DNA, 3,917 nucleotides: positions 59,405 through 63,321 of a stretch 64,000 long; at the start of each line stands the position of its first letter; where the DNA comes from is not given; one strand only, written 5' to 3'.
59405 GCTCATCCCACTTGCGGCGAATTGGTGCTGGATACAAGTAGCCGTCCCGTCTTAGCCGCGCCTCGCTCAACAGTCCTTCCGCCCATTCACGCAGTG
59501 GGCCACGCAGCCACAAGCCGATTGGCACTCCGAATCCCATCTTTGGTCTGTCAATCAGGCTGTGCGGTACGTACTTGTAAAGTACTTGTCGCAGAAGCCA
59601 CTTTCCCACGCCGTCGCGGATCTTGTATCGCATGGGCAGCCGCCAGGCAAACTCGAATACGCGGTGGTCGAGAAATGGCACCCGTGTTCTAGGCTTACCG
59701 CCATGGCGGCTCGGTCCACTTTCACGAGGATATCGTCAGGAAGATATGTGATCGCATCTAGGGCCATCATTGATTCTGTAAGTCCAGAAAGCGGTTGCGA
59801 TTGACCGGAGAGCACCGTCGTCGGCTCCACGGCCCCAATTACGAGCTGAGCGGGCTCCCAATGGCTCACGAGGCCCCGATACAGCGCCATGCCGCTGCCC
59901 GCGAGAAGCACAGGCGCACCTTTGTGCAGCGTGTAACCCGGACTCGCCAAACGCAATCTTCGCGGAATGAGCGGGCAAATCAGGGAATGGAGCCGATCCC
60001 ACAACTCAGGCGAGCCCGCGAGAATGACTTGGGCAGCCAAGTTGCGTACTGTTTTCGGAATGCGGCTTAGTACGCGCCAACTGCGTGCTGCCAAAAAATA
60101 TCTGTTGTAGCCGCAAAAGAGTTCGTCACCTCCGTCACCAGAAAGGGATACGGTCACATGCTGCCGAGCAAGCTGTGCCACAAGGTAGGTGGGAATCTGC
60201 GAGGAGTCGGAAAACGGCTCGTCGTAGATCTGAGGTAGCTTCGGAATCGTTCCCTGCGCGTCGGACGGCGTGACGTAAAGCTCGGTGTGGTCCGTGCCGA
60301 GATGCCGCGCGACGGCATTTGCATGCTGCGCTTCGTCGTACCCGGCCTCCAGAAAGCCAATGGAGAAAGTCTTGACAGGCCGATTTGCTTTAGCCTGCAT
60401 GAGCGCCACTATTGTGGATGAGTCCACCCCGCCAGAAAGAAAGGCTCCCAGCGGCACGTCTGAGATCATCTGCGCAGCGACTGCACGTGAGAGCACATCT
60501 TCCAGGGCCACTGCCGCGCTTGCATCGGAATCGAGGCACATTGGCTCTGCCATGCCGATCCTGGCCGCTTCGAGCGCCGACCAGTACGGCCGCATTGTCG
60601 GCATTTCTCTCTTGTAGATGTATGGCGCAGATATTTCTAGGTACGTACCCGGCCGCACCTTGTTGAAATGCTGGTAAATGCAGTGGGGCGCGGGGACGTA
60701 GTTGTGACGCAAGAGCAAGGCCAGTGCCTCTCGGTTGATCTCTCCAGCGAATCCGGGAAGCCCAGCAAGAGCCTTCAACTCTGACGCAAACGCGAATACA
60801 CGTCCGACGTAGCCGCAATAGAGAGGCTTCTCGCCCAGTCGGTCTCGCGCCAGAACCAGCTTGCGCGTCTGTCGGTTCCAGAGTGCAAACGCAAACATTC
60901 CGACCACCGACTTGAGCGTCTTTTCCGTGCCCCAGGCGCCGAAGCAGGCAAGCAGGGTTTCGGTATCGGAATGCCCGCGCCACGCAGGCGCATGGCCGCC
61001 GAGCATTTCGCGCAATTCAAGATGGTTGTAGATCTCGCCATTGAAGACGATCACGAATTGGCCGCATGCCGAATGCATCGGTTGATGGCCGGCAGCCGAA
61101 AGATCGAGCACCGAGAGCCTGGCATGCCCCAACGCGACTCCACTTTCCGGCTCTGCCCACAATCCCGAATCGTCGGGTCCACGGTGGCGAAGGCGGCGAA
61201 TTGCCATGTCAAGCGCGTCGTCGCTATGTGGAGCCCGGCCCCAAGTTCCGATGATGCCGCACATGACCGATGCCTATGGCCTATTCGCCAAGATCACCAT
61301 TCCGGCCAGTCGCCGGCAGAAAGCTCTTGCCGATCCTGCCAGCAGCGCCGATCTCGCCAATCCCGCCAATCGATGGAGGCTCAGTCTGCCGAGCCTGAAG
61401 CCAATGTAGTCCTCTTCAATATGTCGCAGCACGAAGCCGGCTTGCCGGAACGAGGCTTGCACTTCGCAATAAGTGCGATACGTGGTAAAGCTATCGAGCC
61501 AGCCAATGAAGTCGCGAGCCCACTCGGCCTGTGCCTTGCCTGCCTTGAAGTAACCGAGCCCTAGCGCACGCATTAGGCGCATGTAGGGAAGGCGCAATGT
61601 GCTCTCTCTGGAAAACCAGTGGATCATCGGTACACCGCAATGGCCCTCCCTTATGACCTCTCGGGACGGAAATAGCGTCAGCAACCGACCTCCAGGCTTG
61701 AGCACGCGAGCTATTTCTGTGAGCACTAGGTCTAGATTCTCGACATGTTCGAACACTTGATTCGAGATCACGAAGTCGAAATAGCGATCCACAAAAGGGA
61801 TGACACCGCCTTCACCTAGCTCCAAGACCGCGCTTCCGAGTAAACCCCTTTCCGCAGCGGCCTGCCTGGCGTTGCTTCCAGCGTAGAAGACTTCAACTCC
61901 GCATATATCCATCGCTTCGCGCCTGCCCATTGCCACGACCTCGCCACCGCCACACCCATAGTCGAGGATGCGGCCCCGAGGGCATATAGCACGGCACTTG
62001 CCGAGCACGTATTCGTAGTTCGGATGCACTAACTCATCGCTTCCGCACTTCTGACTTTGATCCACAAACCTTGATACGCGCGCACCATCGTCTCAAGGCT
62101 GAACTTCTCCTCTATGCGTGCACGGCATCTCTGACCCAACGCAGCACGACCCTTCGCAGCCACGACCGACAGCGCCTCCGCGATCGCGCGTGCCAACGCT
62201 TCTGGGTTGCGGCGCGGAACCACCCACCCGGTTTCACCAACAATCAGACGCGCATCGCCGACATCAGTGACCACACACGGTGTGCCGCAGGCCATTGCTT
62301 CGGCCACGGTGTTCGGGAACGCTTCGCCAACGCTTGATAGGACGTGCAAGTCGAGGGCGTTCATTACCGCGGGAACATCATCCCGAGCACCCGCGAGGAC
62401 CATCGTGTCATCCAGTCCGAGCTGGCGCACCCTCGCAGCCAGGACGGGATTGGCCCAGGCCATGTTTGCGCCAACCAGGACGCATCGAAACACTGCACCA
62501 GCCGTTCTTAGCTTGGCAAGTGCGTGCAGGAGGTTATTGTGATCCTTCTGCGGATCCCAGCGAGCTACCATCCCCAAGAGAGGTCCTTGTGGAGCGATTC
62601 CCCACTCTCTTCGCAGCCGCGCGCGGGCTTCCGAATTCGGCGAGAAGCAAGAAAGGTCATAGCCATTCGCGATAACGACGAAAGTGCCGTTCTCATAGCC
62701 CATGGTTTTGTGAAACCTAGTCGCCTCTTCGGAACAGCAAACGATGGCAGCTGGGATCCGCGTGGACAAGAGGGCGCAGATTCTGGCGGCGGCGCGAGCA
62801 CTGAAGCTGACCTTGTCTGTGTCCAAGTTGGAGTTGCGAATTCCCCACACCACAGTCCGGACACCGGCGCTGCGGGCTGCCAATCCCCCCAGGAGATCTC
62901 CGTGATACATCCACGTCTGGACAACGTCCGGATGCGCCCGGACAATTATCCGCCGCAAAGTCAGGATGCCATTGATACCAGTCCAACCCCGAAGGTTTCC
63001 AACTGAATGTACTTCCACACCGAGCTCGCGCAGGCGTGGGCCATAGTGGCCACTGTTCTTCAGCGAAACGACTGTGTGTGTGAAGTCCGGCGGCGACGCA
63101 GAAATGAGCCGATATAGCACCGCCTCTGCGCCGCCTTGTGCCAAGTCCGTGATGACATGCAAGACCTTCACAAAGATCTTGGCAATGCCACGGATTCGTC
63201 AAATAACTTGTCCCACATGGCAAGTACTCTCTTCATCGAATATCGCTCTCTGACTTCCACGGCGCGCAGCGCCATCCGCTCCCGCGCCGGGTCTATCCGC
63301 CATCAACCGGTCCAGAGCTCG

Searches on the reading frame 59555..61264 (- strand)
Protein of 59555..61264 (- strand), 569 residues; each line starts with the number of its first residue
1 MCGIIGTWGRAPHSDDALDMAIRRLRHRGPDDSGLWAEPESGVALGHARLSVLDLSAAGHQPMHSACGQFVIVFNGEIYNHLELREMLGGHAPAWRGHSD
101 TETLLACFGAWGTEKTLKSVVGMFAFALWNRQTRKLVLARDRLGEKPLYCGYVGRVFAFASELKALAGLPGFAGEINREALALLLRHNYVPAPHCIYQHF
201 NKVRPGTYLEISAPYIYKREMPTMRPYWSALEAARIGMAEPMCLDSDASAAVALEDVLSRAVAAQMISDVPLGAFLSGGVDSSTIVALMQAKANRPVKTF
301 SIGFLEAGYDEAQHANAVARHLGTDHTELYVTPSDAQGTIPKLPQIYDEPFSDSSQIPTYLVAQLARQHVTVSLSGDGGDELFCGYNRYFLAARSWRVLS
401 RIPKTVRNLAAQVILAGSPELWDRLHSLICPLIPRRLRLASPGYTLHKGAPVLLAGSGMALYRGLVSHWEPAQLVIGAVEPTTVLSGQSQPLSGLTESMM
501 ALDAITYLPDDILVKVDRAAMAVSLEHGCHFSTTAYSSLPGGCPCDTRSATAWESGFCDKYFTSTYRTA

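Call 58: search_protein_families(library=pfam, proteins=[window:59555-61264:-], max_evalue=0.0001)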
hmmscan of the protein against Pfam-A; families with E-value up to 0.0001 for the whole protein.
window:59555-61264:- (569 aa): 3 families
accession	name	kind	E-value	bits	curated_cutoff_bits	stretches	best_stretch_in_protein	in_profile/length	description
PF00733.27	Asn_synthase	-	3.4e-71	241.2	21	1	254-526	2-236/354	Asparagine synthase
PF13522.11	GATase_6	-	3.5e-43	147.2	27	1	30-162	1-130/130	Glutamine amidotransferase domain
PF13537.11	GATase_7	-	3.4e-41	140.5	25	1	47-167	1-122/123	Glutamine amidotransferase domain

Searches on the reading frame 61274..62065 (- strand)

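Call 58: search_protein_families(library=pfam, proteins=[window:61274-62065:-], max_evalue=0.0001)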
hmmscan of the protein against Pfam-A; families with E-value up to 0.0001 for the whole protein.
window:61274-62065:- (263 aa): 7 families
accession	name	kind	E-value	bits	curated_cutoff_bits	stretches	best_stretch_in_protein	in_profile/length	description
PF08241.18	Methyltransf_11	-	2.5e-17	63.7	21.2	1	34-129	1-94/95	Methyltransferase domain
PF13489.12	Methyltransf_23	-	6.6e-15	55.6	27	1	29-163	22-136/164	Methyltransferase domain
PF13649.12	Methyltransf_25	-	6.5e-12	46.4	27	1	33-126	1-97/97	Methyltransferase domain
PF13847.12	Methyltransf_31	-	3.5e-11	43.4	27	1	32-131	6-110/145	Methyltransferase domain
PF08242.18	Methyltransf_12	-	1e-10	42.7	30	1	34-128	1-98/98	Methyltransferase domain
PF07021.18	MetW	-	1e-05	25.7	21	1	26-123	10-103/193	Methionine biosynthesis protein MetW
PF01209.24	Ubie_methyltran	-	9.1e-05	22.3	20.1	0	27-137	45-158/233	ubiE/COQ5 methyltransferase family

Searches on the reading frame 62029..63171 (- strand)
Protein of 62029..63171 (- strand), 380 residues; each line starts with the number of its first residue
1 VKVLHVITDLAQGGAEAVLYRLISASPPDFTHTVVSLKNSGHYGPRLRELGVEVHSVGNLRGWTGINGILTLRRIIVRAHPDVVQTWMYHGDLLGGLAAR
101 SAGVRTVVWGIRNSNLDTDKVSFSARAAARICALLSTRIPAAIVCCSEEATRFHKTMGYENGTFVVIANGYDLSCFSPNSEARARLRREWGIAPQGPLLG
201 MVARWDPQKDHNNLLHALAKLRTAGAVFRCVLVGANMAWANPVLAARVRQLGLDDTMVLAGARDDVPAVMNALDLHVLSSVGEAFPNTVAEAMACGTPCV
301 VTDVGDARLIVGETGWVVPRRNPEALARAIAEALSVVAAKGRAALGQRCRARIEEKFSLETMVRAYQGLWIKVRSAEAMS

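Call 58: search_protein_families(library=pfam, proteins=[window:62029-63171:-], max_evalue=0.0001)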
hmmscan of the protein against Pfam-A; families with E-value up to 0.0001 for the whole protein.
window:62029-63171:- (380 aa): 4 families
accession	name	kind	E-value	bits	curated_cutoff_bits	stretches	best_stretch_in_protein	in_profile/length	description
PF13692.12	Glyco_trans_1_4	-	1.9e-29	103.2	27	1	197-334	2-140/142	Glycosyl transferases group 1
PF00534.26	Glycos_transf_1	-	1.9e-26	93.1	26.4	1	184-335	3-157/172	Glycosyl transferases group 1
PF13439.12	Glyco_transf_4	-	2.7e-12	47.5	28.5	1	13-174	2-169/170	Glycosyltransferase Family 4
PF13579.12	Glyco_trans_4_4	-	1.2e-09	39.2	29.7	1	13-170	1-158/158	Glycosyl transferase 4-like domain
